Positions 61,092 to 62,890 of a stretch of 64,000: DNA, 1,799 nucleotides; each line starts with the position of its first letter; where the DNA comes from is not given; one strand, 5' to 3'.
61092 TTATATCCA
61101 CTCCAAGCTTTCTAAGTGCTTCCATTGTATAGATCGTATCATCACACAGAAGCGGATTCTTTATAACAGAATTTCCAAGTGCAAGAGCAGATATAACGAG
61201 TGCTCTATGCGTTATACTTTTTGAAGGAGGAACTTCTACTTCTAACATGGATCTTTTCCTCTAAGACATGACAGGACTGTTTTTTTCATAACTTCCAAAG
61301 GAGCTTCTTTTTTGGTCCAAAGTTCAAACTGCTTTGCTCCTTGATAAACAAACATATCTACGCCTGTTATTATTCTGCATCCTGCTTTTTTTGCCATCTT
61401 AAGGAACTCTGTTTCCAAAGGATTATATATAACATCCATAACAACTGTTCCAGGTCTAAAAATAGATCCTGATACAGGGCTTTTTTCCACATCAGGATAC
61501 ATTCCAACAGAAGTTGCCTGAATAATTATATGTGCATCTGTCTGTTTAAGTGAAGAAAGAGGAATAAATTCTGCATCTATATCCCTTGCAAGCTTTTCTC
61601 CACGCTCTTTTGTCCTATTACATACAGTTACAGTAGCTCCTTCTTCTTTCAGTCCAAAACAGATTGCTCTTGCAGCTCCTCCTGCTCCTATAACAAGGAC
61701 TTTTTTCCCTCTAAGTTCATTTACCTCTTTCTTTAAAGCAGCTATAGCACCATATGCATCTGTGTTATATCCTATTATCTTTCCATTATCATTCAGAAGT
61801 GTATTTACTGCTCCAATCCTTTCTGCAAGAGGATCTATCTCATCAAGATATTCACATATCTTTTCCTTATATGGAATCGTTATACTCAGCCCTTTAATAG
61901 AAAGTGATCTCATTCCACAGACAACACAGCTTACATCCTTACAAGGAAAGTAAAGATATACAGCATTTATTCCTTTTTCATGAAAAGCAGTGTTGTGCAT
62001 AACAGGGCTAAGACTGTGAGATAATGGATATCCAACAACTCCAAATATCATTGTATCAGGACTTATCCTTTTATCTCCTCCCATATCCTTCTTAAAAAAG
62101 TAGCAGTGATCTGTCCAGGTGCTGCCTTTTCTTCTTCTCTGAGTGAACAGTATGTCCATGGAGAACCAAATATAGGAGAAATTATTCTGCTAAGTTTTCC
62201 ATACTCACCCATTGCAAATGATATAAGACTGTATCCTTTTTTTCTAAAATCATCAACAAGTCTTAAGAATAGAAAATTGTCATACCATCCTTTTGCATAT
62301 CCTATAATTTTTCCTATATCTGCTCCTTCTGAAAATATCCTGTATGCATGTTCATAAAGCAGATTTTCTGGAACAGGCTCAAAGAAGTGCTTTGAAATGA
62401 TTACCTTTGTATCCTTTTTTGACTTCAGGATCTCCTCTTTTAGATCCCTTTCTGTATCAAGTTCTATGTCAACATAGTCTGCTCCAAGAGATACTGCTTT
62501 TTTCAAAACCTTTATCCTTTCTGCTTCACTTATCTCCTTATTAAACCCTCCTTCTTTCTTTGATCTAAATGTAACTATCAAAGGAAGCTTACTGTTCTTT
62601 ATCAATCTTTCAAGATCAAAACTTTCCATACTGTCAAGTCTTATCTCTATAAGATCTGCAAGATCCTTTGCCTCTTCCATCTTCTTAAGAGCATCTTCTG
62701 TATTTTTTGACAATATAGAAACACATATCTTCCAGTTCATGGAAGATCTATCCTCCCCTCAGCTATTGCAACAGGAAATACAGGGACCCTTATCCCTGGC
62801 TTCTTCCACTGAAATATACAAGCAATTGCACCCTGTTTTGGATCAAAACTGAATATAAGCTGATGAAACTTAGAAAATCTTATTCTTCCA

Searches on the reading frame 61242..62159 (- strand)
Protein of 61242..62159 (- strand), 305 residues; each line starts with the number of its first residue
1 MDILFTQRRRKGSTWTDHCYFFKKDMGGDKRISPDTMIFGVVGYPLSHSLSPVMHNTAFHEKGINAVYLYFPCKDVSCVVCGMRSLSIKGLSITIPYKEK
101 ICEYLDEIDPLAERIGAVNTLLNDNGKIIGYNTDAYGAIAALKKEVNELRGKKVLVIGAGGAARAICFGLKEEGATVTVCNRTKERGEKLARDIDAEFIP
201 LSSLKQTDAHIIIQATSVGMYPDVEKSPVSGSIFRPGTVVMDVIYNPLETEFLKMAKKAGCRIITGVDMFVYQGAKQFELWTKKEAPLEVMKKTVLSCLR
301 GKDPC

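Call 88: search_protein_families(library=pfam, proteins=[window:61242-62159:-], max_evalue=0.00001)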
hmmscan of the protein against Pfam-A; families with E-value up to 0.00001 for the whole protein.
window:61242-62159:- (305 aa): 4 families
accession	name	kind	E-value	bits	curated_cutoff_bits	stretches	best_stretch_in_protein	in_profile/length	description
PF08501.16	Shikimate_dh_N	-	6.8e-27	94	27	1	41-121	1-83/83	Shikimate dehydrogenase substrate binding domain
PF18317.6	SDH_C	-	2.4e-14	53.2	25.8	1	266-296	1-31/31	Shikimate 5'-dehydrogenase C-terminal domain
PF01488.26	Shikimate_DH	-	2.1e-12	47.7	24.3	1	143-218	4-85/138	Shikimate / quinate 5-dehydrogenase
PF02882.25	THF_DHG_CYH_C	-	1.3e-06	28.3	27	0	134-194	19-80/160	Tetrahydrofolate dehydrogenase/cyclohydrolase, NAD(P)-binding domain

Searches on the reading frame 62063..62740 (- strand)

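Call 88: search_protein_families(library=pfam, proteins=[window:62063-62740:-], max_evalue=0.00001)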
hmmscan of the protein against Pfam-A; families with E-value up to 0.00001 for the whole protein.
window:62063-62740:- (225 aa): 1 family
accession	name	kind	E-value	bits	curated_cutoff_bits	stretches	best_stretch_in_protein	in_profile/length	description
PF01487.21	DHquinase_I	-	2.1e-55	188.8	22.2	1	6-219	1-229/230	Type I 3-dehydroquinase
